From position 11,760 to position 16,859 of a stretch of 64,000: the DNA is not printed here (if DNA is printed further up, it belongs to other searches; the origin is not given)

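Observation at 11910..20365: AddAB/AdnAB-like two-gene helicase-nuclease module in an archaeal genome, with Cys clusters in both nuclease domains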

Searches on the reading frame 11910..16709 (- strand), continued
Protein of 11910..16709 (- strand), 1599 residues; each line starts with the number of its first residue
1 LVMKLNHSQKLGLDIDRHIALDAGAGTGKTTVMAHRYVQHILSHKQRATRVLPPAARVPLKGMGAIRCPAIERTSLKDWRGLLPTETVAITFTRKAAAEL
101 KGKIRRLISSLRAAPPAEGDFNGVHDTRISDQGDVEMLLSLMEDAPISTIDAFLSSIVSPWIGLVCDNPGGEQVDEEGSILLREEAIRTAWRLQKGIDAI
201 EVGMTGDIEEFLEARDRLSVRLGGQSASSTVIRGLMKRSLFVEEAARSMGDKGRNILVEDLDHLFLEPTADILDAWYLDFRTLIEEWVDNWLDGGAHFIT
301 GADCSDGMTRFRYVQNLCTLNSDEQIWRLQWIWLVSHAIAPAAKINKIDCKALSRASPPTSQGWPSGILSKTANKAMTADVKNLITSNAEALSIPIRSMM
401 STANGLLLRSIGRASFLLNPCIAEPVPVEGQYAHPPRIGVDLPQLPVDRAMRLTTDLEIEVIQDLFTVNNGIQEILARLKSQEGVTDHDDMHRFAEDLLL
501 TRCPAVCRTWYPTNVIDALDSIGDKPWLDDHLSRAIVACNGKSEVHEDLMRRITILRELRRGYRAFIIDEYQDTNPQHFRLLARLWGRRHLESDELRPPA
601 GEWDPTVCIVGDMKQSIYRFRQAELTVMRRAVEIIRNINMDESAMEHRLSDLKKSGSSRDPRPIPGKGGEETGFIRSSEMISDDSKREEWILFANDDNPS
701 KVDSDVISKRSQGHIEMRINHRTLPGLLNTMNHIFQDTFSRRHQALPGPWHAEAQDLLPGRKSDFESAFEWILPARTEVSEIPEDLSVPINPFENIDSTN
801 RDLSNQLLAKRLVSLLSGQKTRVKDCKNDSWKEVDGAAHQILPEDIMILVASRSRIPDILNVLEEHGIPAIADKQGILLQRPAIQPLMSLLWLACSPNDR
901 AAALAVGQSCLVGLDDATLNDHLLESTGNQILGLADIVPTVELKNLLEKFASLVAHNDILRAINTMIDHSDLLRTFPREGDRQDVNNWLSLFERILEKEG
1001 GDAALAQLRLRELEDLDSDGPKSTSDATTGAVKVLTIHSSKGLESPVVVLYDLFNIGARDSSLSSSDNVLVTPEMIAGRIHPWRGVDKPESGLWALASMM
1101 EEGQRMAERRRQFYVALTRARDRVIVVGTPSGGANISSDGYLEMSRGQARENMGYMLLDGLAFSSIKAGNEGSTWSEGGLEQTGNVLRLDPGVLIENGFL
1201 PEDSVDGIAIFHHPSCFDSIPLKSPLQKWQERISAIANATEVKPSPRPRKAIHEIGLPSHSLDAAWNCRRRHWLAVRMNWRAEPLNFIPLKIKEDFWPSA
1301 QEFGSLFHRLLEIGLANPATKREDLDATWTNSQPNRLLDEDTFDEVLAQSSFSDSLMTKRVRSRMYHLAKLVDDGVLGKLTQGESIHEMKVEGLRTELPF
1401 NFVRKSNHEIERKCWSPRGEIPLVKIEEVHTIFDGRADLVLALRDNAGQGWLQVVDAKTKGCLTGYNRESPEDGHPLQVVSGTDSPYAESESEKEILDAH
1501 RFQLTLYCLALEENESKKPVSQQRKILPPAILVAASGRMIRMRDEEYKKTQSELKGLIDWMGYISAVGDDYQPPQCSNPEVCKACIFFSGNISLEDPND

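Call 12: find_homologous_proteins(query=window:11910-16709:-, max_evalue=0.00001)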
Query window:11910-16709:- (1599 aa): 1064 proteins with E <= 0.00001 among 8000 candidates; the best 120 are listed.
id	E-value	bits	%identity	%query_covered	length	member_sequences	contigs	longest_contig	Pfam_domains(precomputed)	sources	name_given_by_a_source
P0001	0.0e+0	3400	92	100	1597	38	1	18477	PF13538.13,PF12705.14,PF13361.13,PF13245.13,PF00580.28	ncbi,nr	ncbi:MAG: hypothetical protein CMB02_05755 [Euryarchaeota archaeon]|nr:hypothetical protein [Euryarc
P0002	0.0e+0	3379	91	100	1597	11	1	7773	PF13538.13,PF12705.14,PF13361.13,PF13245.13,PF00580.28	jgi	-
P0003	0.0e+0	3310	89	100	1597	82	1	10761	PF13538.13,PF12705.14,PF13361.13,PF13245.13,PF00580.28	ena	-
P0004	0.0e+0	3103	84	100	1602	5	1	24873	PF13538.13,PF12705.14,PF13361.13,PF13245.13,PF00580.28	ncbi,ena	-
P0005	0.0e+0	3065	82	100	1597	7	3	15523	PF13538.13,PF12705.14,PF13361.13,PF13245.13,PF00580.28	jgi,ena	-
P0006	0.0e+0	2997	81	100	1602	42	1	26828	PF13538.13,PF12705.14,PF13361.13,PF13245.13,PF00580.28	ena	-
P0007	0.0e+0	2713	72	100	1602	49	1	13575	PF13538.13,PF12705.14,PF13361.13,PF13245.13,PF00580.28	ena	-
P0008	0.0e+0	2703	72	100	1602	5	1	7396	PF13538.13,PF13361.13,PF13245.13,PF00580.28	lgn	-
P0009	0.0e+0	2667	71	99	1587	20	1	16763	PF13538.13,PF12705.14,PF13361.13,PF13245.13,PF00580.28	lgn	-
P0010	0.0e+0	2616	69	100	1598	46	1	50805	PF13538.13,PF12705.14,PF13361.13,PF13245.13,PF00580.28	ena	-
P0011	0.0e+0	2600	69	100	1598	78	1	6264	PF13538.13,PF12705.14,PF13361.13,PF13245.13,PF00580.28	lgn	-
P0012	0.0e+0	2530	68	99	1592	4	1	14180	PF13538.13,PF12705.14,PF13361.13,PF13245.13,PF00580.28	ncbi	-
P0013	0.0e+0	2529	71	96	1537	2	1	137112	PF13538.13,PF12705.14,PF13361.13,PF00580.28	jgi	jgi:superfamily I DNA/RNA helicase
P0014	0.0e+0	2190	60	100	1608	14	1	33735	PF13538.13,PF12705.14,PF13361.13,PF13245.13,PF00580.28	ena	-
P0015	0.0e+0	2169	59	100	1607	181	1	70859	PF13538.13,PF12705.14,PF13361.13,PF13245.13,PF00580.28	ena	-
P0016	0.0e+0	2158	59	100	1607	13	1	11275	PF13538.13,PF12705.14,PF13361.13,PF13245.13,PF00580.28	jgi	-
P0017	0.0e+0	2158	58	100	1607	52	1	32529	PF13538.13,PF12705.14,PF13361.13,PF13245.13,PF00580.28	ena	-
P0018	0.0e+0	2154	59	100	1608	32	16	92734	PF13538.13,PF12705.14,PF13361.13,PF13245.13,PF00580.28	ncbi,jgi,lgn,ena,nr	ncbi:MAG: hypothetical protein DWC06_08160 [Candidatus Poseidoniales archaeon]|nr:MAG: hypothetical 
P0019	0.0e+0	2151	60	100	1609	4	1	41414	PF13538.13,PF12705.14,PF13361.13,PF13245.13,PF00580.28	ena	-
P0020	0.0e+0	2146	59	100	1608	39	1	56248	PF13538.13,PF12705.14,PF13361.13,PF13245.13,PF00580.28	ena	-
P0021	0.0e+0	2139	59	100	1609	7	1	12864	PF13538.13,PF12705.14,PF13361.13,PF13245.13,PF00580.28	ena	-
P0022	0.0e+0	2137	59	100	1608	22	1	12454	PF13538.13,PF12705.14,PF13361.13,PF13245.13,PF00580.28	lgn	-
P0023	0.0e+0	2134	59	100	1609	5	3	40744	PF13538.13,PF12705.14,PF13361.13,PF13245.13,PF00580.28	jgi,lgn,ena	jgi:ATP-dependent exoDNAse (exonuclease V) beta subunit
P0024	0.0e+0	2134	59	100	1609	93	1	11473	PF13538.13,PF12705.14,PF13361.13,PF13245.13,PF00580.28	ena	-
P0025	0.0e+0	2129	59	100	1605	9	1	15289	PF13538.13,PF12705.14,PF13361.13,PF13245.13,PF00580.28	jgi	jgi:ATP-dependent exoDNAse (exonuclease V) beta subunit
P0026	0.0e+0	2123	58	100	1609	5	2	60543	PF13538.13,PF12705.14,PF13361.13,PF13245.13,PF00580.28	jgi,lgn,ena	-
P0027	0.0e+0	2108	58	100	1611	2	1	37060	PF13538.13,PF12705.14,PF13361.13,PF13245.13,PF00580.28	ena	-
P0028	0.0e+0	2107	57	100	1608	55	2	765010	PF13538.13,PF12705.14,PF13361.13,PF13245.13,PF00580.28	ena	-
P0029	0.0e+0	2102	57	100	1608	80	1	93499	PF13538.13,PF12705.14,PF13361.13,PF13245.13,PF00580.28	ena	-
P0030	0.0e+0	2090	57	100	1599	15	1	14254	PF13538.13,PF12705.14,PF13361.13,PF13245.13,PF00580.28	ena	-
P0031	0.0e+0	2089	59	100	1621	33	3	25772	PF13538.13,PF12705.14,PF13361.13,PF13245.13,PF00580.28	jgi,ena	-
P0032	0.0e+0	2066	57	100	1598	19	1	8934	PF13538.13,PF12705.14,PF13361.13,PF13245.13,PF00580.28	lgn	-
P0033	0.0e+0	2043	57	100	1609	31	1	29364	PF13538.13,PF12705.14,PF13361.13,PF13245.13,PF00580.28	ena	-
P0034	0.0e+0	2035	57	100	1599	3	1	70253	PF13538.13,PF12705.14,PF13361.13,PF13245.13,PF00580.28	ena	-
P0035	0.0e+0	2033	57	100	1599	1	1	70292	PF13538.13,PF12705.14,PF13361.13,PF13245.13,PF00580.28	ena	-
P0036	0.0e+0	2032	57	100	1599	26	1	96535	PF13538.13,PF12705.14,PF13361.13,PF13245.13,PF00580.28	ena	-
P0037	0.0e+0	2031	57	100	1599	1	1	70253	PF13538.13,PF12705.14,PF13361.13,PF13245.13,PF00580.28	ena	-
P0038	0.0e+0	2030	57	100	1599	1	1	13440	PF13538.13,PF12705.14,PF13361.13,PF13245.13,PF00580.28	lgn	-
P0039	0.0e+0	2030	57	100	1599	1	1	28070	PF13538.13,PF12705.14,PF13361.13,PF13245.13,PF00580.28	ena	-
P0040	0.0e+0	2019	56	100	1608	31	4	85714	PF13538.13,PF12705.14,PF13361.13,PF13245.13,PF00580.28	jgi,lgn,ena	-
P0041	0.0e+0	2012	56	100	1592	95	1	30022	PF13538.13,PF12705.14,PF13361.13,PF13245.13,PF00580.28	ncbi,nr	ncbi:MAG: UvrD-helicase domain-containing protein [Candidatus Thermoplasmatota archaeon]|nr:UvrD-hel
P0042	0.0e+0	2009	57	100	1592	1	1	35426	PF13538.13,PF12705.14,PF13361.13,PF13245.13,PF00580.28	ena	-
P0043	0.0e+0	2006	56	100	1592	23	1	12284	PF13538.13,PF12705.14,PF13361.13,PF13245.13,PF00580.28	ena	-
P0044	0.0e+0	2002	56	100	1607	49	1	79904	PF13538.13,PF12705.14,PF13361.13,PF13245.13,PF00580.28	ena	-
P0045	0.0e+0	1909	54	100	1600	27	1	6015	PF13538.13,PF12705.14,PF13361.13,PF13245.13,PF00580.28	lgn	-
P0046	0.0e+0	1895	54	100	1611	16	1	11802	PF13538.13,PF12705.14,PF13361.13,PF13245.13,PF00580.28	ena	-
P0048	0.0e+0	1379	44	98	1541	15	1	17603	PF13538.13,PF12705.14,PF13361.13,PF13245.13,PF00580.28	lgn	-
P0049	0.0e+0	1374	44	97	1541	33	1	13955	PF13538.13,PF12705.14,PF13361.13,PF13245.13,PF00580.28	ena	-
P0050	0.0e+0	1370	44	94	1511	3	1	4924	PF13538.13,PF12705.14,PF13361.13,PF13245.13,PF00580.28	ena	-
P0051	0.0e+0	1365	44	97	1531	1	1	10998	PF13538.13,PF12705.14,PF13361.13,PF13245.13,PF00580.28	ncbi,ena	-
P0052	0.0e+0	1364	44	98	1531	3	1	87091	PF13538.13,PF12705.14,PF13361.13,PF13245.13,PF00580.28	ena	-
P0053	0.0e+0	1362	44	98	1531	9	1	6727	PF13538.13,PF12705.14,PF13361.13,PF13245.13,PF00580.28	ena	-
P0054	0.0e+0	1337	42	100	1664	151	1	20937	PF13538.13,PF12705.14,PF13361.13,PF13245.13,PF00580.28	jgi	-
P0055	0.0e+0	1318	41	100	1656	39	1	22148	PF13538.13,PF12705.14,PF13361.13,PF13245.13,PF00580.28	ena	-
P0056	0.0e+0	1315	41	99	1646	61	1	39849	PF13538.13,PF12705.14,PF13361.13,PF13245.13,PF00580.28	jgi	jgi:ATP-dependent exoDNAse (exonuclease V) beta subunit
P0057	0.0e+0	1314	42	100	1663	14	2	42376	PF13538.13,PF12705.14,PF13361.13,PF13245.13,PF00580.28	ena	-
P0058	0.0e+0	1312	41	100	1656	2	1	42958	PF13538.13,PF12705.14,PF13361.13,PF13245.13,PF00580.28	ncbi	-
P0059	0.0e+0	1310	42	100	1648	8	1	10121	PF13538.13,PF12705.14,PF13361.13,PF13245.13,PF00580.28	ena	-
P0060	0.0e+0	1309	41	100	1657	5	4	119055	PF13538.13,PF12705.14,PF13361.13,PF13245.13,PF00580.28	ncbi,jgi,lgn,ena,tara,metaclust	tara:strand:- start:66608 stop:71581 length:4974 start_codon:yes stop_codon:yes gene_type:complete|m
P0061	0.0e+0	1307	41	100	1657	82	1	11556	PF13538.13,PF12705.14,PF13361.13,PF13245.13,PF00580.28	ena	-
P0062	0.0e+0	1307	42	100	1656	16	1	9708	PF13538.13,PF12705.14,PF13361.13,PF13245.13,PF00580.28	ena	-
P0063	0.0e+0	1307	41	100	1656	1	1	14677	PF13538.13,PF12705.14,PF13361.13,PF13245.13,PF00580.28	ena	-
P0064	0.0e+0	1305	41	99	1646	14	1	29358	PF13538.13,PF12705.14,PF13361.13,PF13245.13,PF00580.28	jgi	-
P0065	0.0e+0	1301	42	99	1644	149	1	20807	PF13538.13,PF12705.14,PF13361.13,PF13245.13,PF00580.28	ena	-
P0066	0.0e+0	1300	41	100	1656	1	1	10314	PF13538.13,PF12705.14,PF13361.13,PF13245.13,PF00580.28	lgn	-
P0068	0.0e+0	1298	41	100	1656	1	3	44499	PF13538.13,PF12705.14,PF13361.13,PF13245.13,PF00580.28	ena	-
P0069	0.0e+0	1295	41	99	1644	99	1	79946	PF13538.13,PF12705.14,PF13361.13,PF13245.13,PF00580.28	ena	-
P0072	0.0e+0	1294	41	99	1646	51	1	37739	PF13538.13,PF12705.14,PF13361.13,PF13245.13,PF00580.28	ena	-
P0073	0.0e+0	1293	42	100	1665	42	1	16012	PF12705.14,PF13361.13,PF13245.13,PF00580.28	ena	-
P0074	0.0e+0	1292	41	99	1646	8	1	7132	PF13538.13,PF12705.14,PF13361.13,PF13245.13,PF00580.28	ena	-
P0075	0.0e+0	1291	41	99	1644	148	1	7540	PF13538.13,PF12705.14,PF13361.13,PF13245.13,PF00580.28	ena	-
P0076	0.0e+0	1290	41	100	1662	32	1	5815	PF13538.13,PF12705.14,PF13361.13,PF13245.13,PF00580.28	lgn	-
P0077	0.0e+0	1288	41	100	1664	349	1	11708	PF13538.13,PF12705.14,PF13361.13,PF13245.13,PF00580.28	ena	-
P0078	0.0e+0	1287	41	99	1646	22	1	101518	PF13538.13,PF12705.14,PF13361.13,PF13245.13,PF00580.28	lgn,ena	-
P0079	0.0e+0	1287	41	99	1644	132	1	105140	PF13538.13,PF12705.14,PF13361.13,PF13245.13,PF00580.28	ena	-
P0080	0.0e+0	1286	41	100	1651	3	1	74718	PF13538.13,PF12705.14,PF13361.13,PF13245.13,PF00580.28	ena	-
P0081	0.0e+0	1286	41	99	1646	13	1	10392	PF13538.13,PF12705.14,PF13361.13,PF13245.13,PF00580.28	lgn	-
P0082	0.0e+0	1285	41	100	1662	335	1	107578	PF13538.13,PF12705.14,PF13361.13,PF13245.13,PF00580.28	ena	-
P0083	0.0e+0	1284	41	99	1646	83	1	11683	PF13538.13,PF12705.14,PF13361.13,PF13245.13,PF00580.28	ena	-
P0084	0.0e+0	1284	41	100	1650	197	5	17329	PF13538.13,PF12705.14,PF13361.13,PF13245.13,PF00580.28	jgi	jgi:superfamily I DNA/RNA helicase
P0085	0.0e+0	1284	41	99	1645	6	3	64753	PF13538.13,PF12705.14,PF13361.13,PF13245.13,PF00580.28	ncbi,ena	-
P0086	0.0e+0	1283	41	100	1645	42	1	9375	PF13538.13,PF12705.14,PF13361.13,PF13245.13,PF00580.28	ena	-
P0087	0.0e+0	1283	40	100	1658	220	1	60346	PF13538.13,PF12705.14,PF13361.13,PF13245.13,PF00580.28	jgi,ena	jgi:ATP-dependent exoDNAse (exonuclease V) beta subunit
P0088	0.0e+0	1282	41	99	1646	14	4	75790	PF13538.13,PF12705.14,PF13361.13,PF13245.13,PF00580.28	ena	-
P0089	0.0e+0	1282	41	100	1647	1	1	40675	PF12705.14,PF13361.13,PF13245.13,PF00580.28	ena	-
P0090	0.0e+0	1281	41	100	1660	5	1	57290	PF12705.14,PF13361.13,PF13245.13,PF00580.28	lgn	-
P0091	0.0e+0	1281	42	100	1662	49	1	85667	PF13538.13,PF12705.14,PF13361.13,PF13245.13,PF00580.28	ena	-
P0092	0.0e+0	1280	40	99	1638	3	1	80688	PF13538.13,PF12705.14,PF13361.13,PF13245.13,PF00580.28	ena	-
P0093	0.0e+0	1277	41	99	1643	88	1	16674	PF13538.13,PF12705.14,PF13361.13,PF13245.13,PF00580.28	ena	-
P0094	0.0e+0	1277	41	100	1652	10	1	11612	PF12705.14,PF13361.13,PF13245.13,PF00580.28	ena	-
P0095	0.0e+0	1277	41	100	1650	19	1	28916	PF13538.13,PF12705.14,PF13361.13,PF13245.13,PF00580.28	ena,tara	tara:strand:+ start:7559 stop:12511 length:4953 start_codon:yes stop_codon:yes gene_type:complete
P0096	0.0e+0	1275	41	100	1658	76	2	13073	PF12705.14,PF13361.13,PF13245.13,PF00580.28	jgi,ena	jgi:ATP-dependent exoDNAse (exonuclease V) beta subunit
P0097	0.0e+0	1274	41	99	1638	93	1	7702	PF13538.13,PF12705.14,PF13361.13,PF13245.13,PF00580.28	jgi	jgi:ATP-dependent exoDNAse (exonuclease V) beta subunit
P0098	0.0e+0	1274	40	99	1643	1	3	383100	PF13538.13,PF12705.14,PF13361.13,PF13245.13,PF00580.28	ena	-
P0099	0.0e+0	1273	42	100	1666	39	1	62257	PF13538.13,PF12705.14,PF13361.13,PF13245.13,PF00580.28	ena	-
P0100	0.0e+0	1272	40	99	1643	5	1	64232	PF13538.13,PF12705.14,PF13361.13,PF13245.13,PF00580.28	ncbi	ncbi:MAG: UvrD-helicase domain-containing protein [Candidatus Poseidoniales archaeon]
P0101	0.0e+0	1271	41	100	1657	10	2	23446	PF12705.14,PF13361.13,PF13245.13,PF00580.28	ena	-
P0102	0.0e+0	1271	40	99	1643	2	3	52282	PF13538.13,PF12705.14,PF13361.13,PF13245.13,PF00580.28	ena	-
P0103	0.0e+0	1270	41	100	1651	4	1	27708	PF13538.13,PF12705.14,PF13361.13,PF13245.13,PF00580.28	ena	-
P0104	0.0e+0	1270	41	100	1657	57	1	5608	PF13538.13,PF12705.14,PF13361.13,PF13245.13,PF00580.28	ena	-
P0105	0.0e+0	1270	40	99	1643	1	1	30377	PF13538.13,PF12705.14,PF13361.13,PF13245.13,PF00580.28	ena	-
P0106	0.0e+0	1269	41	100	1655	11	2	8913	PF13538.13,PF12705.14,PF13361.13,PF13245.13,PF00580.28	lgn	-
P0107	0.0e+0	1268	41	100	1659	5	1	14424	PF12705.14,PF13361.13,PF13245.13,PF00580.28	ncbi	-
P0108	0.0e+0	1266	41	100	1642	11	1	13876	PF13538.13,PF12705.14,PF13361.13,PF13245.13,PF00580.28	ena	-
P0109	0.0e+0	1266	40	100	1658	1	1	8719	PF12705.14,PF13361.13,PF13245.13,PF00580.28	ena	-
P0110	0.0e+0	1266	42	99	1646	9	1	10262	PF12705.14,PF13361.13,PF13245.13,PF00580.28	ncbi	-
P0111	0.0e+0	1264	41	100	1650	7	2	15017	PF13538.13,PF12705.14,PF13361.13,PF13245.13,PF00580.28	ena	-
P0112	0.0e+0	1263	40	100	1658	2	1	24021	PF12705.14,PF13361.13,PF13245.13,PF00580.28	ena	-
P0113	0.0e+0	1263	41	100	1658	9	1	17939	PF13538.13,PF12705.14,PF13361.13,PF13245.13,PF00580.28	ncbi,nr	ncbi:MAG: UvrD-helicase domain-containing protein [Candidatus Poseidoniaceae archaeon]|nr:UvrD-helic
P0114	0.0e+0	1263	41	99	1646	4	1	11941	PF13538.13,PF12705.14,PF13361.13,PF13245.13,PF00580.28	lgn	-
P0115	0.0e+0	1263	41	100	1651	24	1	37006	PF13538.13,PF12705.14,PF13361.13,PF13245.13,PF00580.28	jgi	jgi:superfamily I DNA/RNA helicase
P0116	0.0e+0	1262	41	99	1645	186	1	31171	PF13538.13,PF12705.14,PF13361.13,PF13245.13,PF00580.28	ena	-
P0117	0.0e+0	1262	41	100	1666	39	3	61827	PF13538.13,PF12705.14,PF13361.13,PF13245.13,PF00580.28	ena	-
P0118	0.0e+0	1261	40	99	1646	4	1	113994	PF13538.13,PF12705.14,PF13361.13,PF13245.13,PF00580.28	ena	-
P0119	0.0e+0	1261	41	100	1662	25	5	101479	PF12705.14,PF13361.13,PF13245.13,PF00580.28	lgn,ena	-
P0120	0.0e+0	1260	40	100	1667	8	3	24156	PF12705.14,PF13361.13,PF13245.13,PF00580.28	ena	-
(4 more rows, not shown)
